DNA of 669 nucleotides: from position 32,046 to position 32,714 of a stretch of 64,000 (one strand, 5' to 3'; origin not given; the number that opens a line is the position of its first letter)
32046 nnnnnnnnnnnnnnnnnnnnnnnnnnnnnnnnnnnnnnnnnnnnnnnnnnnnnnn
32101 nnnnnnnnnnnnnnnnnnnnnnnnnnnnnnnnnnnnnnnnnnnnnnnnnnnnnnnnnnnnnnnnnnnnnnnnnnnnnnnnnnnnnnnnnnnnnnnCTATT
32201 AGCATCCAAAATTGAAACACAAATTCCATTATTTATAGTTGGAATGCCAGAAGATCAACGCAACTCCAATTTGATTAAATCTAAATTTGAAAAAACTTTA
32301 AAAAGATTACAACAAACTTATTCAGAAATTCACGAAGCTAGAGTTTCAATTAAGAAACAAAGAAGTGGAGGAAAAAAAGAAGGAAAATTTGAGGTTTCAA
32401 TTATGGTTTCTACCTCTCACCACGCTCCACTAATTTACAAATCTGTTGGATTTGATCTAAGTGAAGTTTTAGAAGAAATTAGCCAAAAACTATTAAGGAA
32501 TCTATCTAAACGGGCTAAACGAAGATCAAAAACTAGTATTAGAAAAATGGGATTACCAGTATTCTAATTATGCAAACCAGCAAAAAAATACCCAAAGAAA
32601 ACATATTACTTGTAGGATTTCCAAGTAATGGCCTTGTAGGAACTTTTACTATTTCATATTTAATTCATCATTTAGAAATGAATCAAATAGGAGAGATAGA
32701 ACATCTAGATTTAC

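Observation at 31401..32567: Four CBS domains fused to an HPF/RaiA-like C-terminal domain: a possible energy-sensing ribosome hibernation factor in an archaeon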

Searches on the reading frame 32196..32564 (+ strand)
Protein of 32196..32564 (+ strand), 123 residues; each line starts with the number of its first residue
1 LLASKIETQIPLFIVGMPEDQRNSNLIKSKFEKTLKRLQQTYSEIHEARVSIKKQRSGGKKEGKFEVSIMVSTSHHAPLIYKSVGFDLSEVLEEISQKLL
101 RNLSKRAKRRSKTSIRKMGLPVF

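Call 3: search_protein_families(library=pfam, proteins=[window:32220-32564:+], max_evalue=1)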
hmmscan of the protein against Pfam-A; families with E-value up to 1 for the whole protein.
seq(115 aa): 3 families
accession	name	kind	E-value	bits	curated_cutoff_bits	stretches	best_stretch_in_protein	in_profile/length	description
PF02482.25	Ribosomal_S30AE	-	0.0003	21.9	23.7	1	19-102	14-87/88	Sigma 54 modulation protein / S30EA ribosomal protein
PF01706.21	FliG_C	-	0.041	14.6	23.3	1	82-111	50-79/108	FliG C-terminal domain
PF02152.23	FolB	-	0.089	13.7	31.8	1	13-49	63-99/113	Dihydroneopterin aldolase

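Call 4: search_protein_families(library=ncbifam, proteins=[window:32220-32564:+], max_evalue=1)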
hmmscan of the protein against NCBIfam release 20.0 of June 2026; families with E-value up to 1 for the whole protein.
seq(115 aa): 4 families
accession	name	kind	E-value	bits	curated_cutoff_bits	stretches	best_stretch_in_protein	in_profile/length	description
TIGR00741.1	yfiA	equivalog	0.012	16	40.9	1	19-104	16-97/102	ribosome hibernation-promoting factor, HPF/YfiA family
NF033483.0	PknB_PASTA_kin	equivalog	0.015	14.4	450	1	6-102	370-465/563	Stk1 family PASTA domain-containing Ser/Thr kinase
TIGR03112.1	6_pyr_pter_rel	hypoth_equivalog_domain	0.016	15.5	69.35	1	44-97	13-67/113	6-pyruvoyl tetrahydropterin synthase-related domain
NF033218.1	anchor_AmaP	equivalog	0.14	11.9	55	1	17-94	88-150/166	alkaline shock response membrane anchor protein AmaP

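Call 16: search_solved_structures(query=window:32196-32564:+, max_evalue=10, show_alignments=4)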
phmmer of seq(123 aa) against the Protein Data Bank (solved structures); distinct sequences matched with E-value up to 10: 3.
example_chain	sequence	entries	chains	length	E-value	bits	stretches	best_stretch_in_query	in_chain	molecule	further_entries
1mk0_A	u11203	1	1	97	0.67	13.5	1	31-95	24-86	Intron-associated endonuclease 1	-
2ex3_B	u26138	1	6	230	1.1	12.9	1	30-106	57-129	DNA terminal protein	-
1jal_A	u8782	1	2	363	1.2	12.7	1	50-91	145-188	YchF protein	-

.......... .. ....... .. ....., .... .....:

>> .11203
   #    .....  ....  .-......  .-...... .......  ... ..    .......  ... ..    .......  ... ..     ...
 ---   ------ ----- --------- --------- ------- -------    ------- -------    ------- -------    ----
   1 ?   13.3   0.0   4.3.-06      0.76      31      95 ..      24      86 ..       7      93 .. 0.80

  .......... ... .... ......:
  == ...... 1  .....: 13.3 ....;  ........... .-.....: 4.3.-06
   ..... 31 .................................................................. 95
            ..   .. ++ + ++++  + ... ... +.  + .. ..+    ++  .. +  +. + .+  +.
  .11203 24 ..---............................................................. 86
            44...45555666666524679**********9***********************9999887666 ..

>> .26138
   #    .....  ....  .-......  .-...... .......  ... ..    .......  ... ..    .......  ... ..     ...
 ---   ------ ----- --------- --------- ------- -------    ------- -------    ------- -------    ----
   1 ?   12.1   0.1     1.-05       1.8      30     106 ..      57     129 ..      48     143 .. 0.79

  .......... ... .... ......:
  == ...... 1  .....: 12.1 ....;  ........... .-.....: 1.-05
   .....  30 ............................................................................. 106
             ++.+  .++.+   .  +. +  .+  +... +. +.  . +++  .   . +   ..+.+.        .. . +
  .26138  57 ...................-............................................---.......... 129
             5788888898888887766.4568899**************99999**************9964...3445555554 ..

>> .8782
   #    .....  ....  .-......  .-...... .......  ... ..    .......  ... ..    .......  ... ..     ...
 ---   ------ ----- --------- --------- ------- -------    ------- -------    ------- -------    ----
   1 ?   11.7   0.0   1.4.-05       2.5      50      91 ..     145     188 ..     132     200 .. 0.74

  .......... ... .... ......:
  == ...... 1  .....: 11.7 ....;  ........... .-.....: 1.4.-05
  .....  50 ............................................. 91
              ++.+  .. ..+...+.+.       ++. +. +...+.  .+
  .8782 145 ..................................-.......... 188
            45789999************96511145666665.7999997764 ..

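Call 26: search_protein_representatives(protein=window:32202-32564:+)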
Query: 121 residues. Proteins with E-value up to 0.001 (for the whole library): 93; up to 1e-10: 16; up to 1e-30: 5. The best 93 are listed.
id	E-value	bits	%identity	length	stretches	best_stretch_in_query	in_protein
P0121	1.4e-60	218.2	87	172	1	1-121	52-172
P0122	4.1e-47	174.9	70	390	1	3-120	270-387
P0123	8.2e-37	141.8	58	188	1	2-119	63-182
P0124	5.8e-36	139.1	60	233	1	1-119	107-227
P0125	1.8e-35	137.5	58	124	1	6-120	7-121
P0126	6.6e-28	113.2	73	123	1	42-119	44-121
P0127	1.6e-23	99.1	49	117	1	7-120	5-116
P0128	3.9e-21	91.5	46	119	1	7-120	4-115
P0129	8.0e-20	87.3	43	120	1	4-117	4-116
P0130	4.6e-18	81.6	44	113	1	5-116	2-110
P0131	2.1e-17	79.5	74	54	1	68-121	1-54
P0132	4.3e-15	72.0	35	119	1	3-117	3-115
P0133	2.9e-11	59.7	36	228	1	2-115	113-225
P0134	5.5e-11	58.9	31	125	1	6-116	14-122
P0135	8.7e-11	58.2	73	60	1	78-121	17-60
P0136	9.4e-11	58.1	32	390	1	2-110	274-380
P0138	1.5e-10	57.4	34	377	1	5-112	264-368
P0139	4.0e-10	56.1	36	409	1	3-115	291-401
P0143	1.5e-09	54.3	33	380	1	5-114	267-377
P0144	2.7e-09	53.4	31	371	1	7-114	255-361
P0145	4.7e-09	52.6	31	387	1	4-110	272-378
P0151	1.5e-08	51.0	35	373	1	6-111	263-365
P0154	1.8e-08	50.8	34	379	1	7-116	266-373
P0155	1.9e-08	50.7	32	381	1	6-113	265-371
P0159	2.8e-08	50.2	34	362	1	5-112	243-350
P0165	8.2e-08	48.7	38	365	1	7-110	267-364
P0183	2.0e-06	44.2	33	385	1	7-113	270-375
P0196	2.4e-05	40.7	29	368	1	3-101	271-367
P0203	1.7e-04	38.0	33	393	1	5-116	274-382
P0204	1.8e-04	37.9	31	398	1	5-103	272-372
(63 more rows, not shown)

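Call 30: search_solved_structures(query=A1, max_evalue=1, show_alignments=5)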
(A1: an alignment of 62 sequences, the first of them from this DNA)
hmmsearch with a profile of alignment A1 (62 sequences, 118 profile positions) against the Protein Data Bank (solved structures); distinct sequences matched with E-value up to 1: 21.
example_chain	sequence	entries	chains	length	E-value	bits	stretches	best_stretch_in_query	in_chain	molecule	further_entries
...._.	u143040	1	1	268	2.6e-05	27.2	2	46-73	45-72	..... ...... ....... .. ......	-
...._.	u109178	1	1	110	9e-05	25.5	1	23-114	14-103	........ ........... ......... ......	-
6s0x_v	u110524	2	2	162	0.00029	23.9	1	23-114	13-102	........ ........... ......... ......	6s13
5nd8_v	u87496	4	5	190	0.00038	23.5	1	23-114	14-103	Ribosome hibernation promotion factor | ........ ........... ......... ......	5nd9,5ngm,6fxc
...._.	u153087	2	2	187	0.033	17.2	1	24-114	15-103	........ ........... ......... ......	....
9t0z_9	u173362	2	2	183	0.054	16.5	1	25-104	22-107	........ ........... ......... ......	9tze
4v8h_AX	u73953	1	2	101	0.11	15.5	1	32-113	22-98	Probable sigma(54) modulation protein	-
5myj_A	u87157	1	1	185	0.14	15.2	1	23-113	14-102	Ribosome hibernation promotion factor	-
7tje_A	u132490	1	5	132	0.15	15.1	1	45-73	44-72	Minor capsid protein A1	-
7tjg_A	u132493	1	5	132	0.15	15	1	45-73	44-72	Minor capsid protein A1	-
4l8h_A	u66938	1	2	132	0.17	14.9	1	45-73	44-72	Coat protein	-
8w5d_c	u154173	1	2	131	0.18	14.9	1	46-73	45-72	Minor capsid protein A1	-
1qbe_A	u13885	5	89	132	0.18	14.8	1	46-73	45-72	BACTERIOPHAGE Q BETA CAPSID | Minor capsid protein A1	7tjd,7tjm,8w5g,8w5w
8w5v_C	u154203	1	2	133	0.18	14.8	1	46-73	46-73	Minor capsid protein A1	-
5kip_A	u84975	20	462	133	0.18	14.8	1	46-73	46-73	Coat protein | Capsid protein | Minor capsid protein A1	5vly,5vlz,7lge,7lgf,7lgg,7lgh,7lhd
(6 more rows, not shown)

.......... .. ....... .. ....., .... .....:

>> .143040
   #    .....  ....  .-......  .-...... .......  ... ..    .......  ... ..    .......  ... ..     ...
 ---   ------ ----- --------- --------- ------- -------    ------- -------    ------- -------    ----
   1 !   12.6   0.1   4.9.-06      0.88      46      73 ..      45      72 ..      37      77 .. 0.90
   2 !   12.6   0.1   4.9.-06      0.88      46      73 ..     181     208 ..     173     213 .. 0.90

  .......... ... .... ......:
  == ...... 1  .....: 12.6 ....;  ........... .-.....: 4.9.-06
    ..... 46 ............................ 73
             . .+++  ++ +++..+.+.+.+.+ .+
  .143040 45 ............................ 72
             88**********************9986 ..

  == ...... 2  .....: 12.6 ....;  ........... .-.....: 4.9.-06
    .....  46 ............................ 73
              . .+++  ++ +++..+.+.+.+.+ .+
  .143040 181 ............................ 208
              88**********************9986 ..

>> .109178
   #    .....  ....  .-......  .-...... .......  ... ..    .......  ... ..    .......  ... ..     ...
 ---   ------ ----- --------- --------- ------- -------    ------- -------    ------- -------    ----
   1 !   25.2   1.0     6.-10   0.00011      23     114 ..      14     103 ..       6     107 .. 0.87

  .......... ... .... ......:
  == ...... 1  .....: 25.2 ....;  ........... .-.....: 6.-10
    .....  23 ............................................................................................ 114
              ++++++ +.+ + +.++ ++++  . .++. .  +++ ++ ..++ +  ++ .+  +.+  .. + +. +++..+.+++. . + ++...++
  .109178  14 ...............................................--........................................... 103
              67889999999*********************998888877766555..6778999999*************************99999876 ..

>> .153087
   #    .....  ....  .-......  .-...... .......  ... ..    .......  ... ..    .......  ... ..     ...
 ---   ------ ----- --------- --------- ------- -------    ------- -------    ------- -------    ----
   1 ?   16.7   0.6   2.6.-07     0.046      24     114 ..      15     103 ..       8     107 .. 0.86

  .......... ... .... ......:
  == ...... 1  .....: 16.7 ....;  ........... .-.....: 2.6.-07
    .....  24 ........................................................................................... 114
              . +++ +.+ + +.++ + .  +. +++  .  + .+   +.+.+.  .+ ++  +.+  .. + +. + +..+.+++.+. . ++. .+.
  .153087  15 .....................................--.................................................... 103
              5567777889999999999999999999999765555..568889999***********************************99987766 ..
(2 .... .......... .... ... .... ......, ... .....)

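Call 31: search_protein_families(library=pfam, alignment_id=A1, max_evalue=0.01)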
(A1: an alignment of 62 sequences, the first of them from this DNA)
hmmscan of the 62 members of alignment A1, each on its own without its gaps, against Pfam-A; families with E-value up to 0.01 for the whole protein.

A. member 1, seq(123 aa): 1 family
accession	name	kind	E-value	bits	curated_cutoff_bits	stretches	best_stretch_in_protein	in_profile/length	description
PF02482.25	Ribosomal_S30AE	-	0.00032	21.8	23.7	1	27-110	14-87/88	Sigma 54 modulation protein / S30EA ribosomal protein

B. families by the number of members that match (of 62 scanned): 3 families
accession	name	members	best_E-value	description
PF02482.25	Ribosomal_S30AE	16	1.4e-05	Sigma 54 modulation protein / S30EA ribosomal protein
PF17561.7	TssO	1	0.0042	Type VI secretion system, TssO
PF16828.10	GAGBD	1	0.0067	GAG-binding domain on surface antigen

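Call 40: list_cluster_members(proteins=[P0122, P0125, P0127, P0129, P0132, P0136, P0139, P0196, P0203, P0145])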
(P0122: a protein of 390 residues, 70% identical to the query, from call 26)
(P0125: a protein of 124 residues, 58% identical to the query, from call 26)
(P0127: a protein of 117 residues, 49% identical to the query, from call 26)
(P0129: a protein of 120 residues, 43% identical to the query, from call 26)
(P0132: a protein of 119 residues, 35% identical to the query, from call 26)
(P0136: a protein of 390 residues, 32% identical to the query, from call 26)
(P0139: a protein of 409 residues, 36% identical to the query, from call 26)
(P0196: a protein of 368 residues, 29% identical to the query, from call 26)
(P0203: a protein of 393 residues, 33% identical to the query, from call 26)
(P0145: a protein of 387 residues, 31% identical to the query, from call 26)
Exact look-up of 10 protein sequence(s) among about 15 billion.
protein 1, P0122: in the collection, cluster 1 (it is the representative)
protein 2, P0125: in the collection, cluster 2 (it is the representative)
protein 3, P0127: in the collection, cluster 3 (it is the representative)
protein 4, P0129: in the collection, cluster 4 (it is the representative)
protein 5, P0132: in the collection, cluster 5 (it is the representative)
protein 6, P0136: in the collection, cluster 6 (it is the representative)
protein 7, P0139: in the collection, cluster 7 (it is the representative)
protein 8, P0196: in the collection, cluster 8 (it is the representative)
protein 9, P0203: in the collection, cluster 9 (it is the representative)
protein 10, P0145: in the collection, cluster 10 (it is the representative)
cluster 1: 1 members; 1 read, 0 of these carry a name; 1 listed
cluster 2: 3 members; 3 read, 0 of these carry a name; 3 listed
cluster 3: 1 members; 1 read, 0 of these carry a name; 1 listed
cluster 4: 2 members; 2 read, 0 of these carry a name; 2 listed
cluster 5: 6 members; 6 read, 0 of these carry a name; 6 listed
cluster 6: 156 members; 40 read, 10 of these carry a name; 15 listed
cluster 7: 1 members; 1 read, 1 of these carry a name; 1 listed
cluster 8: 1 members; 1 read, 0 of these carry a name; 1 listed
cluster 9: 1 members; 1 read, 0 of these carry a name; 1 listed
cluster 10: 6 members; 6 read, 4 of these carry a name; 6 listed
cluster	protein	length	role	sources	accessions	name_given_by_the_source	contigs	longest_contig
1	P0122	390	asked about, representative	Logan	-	-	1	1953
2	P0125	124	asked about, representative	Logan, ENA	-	-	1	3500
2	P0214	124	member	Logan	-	-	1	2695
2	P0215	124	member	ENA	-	-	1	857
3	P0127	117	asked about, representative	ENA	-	-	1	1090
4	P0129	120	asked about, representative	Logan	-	-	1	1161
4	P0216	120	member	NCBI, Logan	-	-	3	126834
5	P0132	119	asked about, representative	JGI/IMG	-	-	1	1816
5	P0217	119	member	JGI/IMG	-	-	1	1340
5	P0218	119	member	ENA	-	-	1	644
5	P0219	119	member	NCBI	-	-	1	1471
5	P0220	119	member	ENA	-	-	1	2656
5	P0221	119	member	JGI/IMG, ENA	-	-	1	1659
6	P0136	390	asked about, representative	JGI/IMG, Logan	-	-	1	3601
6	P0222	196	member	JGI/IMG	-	CBS domain-containing protein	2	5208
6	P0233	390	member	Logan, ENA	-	-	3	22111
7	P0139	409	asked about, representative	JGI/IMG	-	CBS domain-containing protein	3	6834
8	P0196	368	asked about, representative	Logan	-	-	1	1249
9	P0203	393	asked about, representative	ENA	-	-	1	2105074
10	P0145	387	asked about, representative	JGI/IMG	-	CBS domain-containing protein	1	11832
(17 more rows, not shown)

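Call 55: predict_structure(alignment_id=A1)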
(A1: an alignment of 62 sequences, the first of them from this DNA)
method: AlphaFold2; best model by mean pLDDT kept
length: 123 residues; sequences in the alignment: 62
mean_pLDDT: 83.0   pTM: 0.69
mean pLDDT of the five models: 83.0, 80.3, 79.7, 78.1, 77.8
residues with pLDDT >= 90: 46; 70-90: 52; 50-70: 25; < 50: 0
segments of 3 or more residues with pLDDT < 50: none
pLDDT, mean of each block of 10 residues (from residue 1): 65 82 81 89 88 84 88 90 93 92 78 69 69
secondary structure, 60 per line:
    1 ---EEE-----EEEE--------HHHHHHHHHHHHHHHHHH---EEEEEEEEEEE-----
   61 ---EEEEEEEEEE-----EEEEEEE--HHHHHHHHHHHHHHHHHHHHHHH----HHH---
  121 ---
elements in order: E4-6 E12-15 H24-41 E45-55 E64-73 E79-85 H88-110

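Call 59: fold_search(model_id=the predicted structure, library=pdb)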
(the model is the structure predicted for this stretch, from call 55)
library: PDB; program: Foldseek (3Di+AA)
matches with E <= 10: 1169; with E <= 0.001: 21
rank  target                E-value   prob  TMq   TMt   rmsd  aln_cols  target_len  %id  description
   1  28lu_y                7.4e-06  1.00  0.57  0.50   3.9        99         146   14  Structure of the Chlamydomonas reinhardtii chlororibosome with factor pY (released 2026-04-01)
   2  4hei_A                9.0e-06  1.00  0.58  0.74   3.3        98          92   13  2A X-RAY STRUCTURE OF HPF from VIBRIO CHOLERAE (released 2012-10-24)
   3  5mmj_y                9.6e-06  1.00  0.59  0.62   3.5        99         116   16  Structure of the small subunit of the chloroplast ribosome (released 2017-01-11)
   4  6eri_BV               1.3e-05  1.00  0.64  0.73   2.8       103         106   14  Structure of the chloroplast ribosome with chl-RRF and hibernation-promoting factor (released 2018-04-18)
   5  4hei_B                1.7e-05  1.00  0.57  0.73   3.2        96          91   14  2A X-RAY STRUCTURE OF HPF from VIBRIO CHOLERAE (released 2012-10-24)
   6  8fmw_W                3.1e-05  1.00  0.58  0.71   2.9        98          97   15  The structure of a hibernating ribosome in the Lyme disease pathogen (released 2023-11-08)
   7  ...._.                3.6e-05  1.00  0.54  0.62   4.0       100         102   20  Cryo-EM structure of the Listeria innocua 70S ribosome in complex with HPF (structure I-A) (released 2024-02-28)
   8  5x8r_y                3.8e-05  1.00  0.59  0.66   3.5       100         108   16  Structure of the 30S small subunit of chloroplast ribosome from spinach (released 2017-06-07)
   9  8rd8_D                5.9e-05  1.00  0.57  0.65   3.8       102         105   20  Cryo-EM structure of P. urativorans 70S ribosome in complex with hibernation factors Balon and RaiA (structure 1). (released 2024-02-21)
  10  5zep_x                7.1e-05  1.00  0.59  0.70   3.8        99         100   18  M. smegmatis hibernating state 70S ribosome structure (released 2018-09-26)
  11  2rql_MODEL_1_A        2.3e-04  1.00  0.54  0.67   3.6       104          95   18  Solution structure of the E. coli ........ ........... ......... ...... HPF (released 2010-02-02)
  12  3tqm_B                2.5e-04  1.00  0.56  0.71   3.5        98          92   20  Structure of an ribosomal subunit interface protein from Coxiella burnetii (released 2011-09-28)
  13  6dzk_Y                2.7e-04  1.00  0.61  0.71   2.9        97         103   16  Cryo-EM Structure of Mycobacterium smegmatis C(minus) 30S ribosomal subunit with MPY (released 2018-09-19)
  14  5myj_A                2.8e-04  1.00  0.63  0.50   3.3       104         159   15  Structure of 70S ribosome from Lactococcus lactis (released 2017-10-11)
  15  7m4z_v                3.0e-04  1.00  0.58  0.68   3.9       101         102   16  A. baumannii Ribosome-Eravacycline complex: hpf-bound 70S (released 2021-05-19)
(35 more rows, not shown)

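Call 65: find_encoding_contigs(protein=P0216, flank=5000, max_places=3)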
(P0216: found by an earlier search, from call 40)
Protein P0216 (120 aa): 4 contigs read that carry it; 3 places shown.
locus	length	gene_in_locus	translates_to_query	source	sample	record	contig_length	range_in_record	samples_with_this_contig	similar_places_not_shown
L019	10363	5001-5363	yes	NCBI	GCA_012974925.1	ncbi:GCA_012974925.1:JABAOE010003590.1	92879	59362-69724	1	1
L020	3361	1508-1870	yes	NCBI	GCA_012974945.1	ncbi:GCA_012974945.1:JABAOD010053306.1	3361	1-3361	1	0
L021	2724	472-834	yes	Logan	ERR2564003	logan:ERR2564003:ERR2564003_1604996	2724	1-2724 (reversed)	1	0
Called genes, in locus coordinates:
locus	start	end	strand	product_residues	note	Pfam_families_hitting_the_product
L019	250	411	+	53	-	-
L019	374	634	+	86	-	-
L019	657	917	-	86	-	PF18898:DUF5654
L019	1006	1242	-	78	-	PF09360:zf-CDGSH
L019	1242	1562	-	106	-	PF00543:P-II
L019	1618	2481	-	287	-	PF02353:CMAS, PF13847:Methyltransf_31 (weak), PF08241:Methyltransf_11, PF13649:Methyltransf_25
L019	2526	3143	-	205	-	PF03848:TehB, PF05724:TPMT, PF02353:CMAS (weak), PF13489:Methyltransf_23, PF13847:Methyltransf_31, PF08241:Methyltransf_11, PF08242:Methyltransf_12, PF13649:Methyltransf_25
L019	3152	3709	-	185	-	PF01814:Hemerythrin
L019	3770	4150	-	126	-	-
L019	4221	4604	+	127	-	-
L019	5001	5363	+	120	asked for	-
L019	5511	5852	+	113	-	PF12840:HTH_20 (weak)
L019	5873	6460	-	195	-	-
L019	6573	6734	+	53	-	-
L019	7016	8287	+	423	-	PF00375:SDF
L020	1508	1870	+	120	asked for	-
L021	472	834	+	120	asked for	-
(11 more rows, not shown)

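Call 66: find_encoding_contigs(protein=P0125, flank=3000, max_places=3)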
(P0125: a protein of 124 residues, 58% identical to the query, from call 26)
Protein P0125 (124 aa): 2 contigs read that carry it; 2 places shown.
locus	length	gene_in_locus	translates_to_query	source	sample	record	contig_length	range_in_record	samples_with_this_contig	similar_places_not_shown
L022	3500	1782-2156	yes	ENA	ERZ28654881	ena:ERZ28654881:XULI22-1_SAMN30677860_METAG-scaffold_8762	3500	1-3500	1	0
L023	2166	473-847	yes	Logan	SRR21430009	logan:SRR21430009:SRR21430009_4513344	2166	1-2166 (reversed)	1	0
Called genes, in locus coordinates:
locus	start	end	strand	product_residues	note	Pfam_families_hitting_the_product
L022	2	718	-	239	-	?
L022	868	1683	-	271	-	PF03477:ATP-cone (weak), PF22357:AF1548-like_C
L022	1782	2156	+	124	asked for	-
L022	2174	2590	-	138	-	PF00582:Usp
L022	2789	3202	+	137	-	PF00156:Pribosyltran (faint)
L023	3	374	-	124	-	?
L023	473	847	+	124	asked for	-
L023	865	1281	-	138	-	PF00582:Usp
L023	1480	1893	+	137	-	PF00156:Pribosyltran (faint)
